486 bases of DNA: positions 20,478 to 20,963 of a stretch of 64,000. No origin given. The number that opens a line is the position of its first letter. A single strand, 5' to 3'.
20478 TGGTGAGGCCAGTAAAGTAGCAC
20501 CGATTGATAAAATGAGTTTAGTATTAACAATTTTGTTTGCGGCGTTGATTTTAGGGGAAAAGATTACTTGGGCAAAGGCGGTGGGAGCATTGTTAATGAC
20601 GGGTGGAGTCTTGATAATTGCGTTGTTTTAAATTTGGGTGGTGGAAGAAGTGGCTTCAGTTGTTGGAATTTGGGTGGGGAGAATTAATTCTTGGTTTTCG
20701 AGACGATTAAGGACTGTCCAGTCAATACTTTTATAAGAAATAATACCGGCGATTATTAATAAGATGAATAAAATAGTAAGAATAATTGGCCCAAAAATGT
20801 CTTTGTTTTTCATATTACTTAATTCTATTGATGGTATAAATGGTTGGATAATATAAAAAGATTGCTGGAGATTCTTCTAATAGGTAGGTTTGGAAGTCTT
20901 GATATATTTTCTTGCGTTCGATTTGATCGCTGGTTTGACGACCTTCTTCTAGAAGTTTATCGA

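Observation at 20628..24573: Five-gene envelope operon (transglutaminase-like, holin-like, SecG-like, orphan SBP-like, small TM protein) divergent from lexA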

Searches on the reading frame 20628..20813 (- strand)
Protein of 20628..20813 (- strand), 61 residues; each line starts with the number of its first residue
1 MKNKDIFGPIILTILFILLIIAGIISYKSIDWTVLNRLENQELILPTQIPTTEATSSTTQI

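Call 3: search_protein_families(library=pfam, proteins=[window:20628-20813:-], max_evalue=1)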
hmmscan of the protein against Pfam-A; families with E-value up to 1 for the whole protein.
window:20628-20813:- (61 aa): 4 families
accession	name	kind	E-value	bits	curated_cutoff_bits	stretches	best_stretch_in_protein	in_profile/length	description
PF20008.5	DUF6429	-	0.0006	19.9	31.6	1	12-45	10-42/71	Domain of unknown function (DUF6429)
PF21525.2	Nlp36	-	0.021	15.2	27.3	1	5-34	8-34/49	Neuropeptide-like peptide 36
PF04713.17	Pox_I5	-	0.024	15.1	25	1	2-25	2-25/75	Poxvirus protein I5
PF04893.22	Yip1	-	0.024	15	28.6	1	3-42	18-52/173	Yip1 domain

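Call 4: search_protein_families(library=ncbifam, proteins=[window:20628-20813:-], max_evalue=1)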
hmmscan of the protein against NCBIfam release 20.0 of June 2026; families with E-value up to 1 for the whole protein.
window:20628-20813:- (61 aa): 0 families
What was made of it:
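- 20628..20813 (-): SM: conserved 58-78-aa single-pass membrane protein. It has an N-terminal TM, a conserved juxtamembrane motif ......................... and a Ser/Thr/Pro-rich tail. Its stop overlaps the convergent eamA gene by 4 nt. No family hit (calls 3, 4).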

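Call 74: search_protein_families(library=padloc, proteins=[window:20628-20813:-], max_evalue=0.01)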
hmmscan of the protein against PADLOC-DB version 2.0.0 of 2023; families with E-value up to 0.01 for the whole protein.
window:20628-20813:- (61 aa): 0 families

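Call 75: search_protein_families(library=phrogs, proteins=[window:20628-20813:-], max_evalue=0.01)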
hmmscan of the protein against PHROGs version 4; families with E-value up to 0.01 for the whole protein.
window:20628-20813:- (61 aa): 0 families
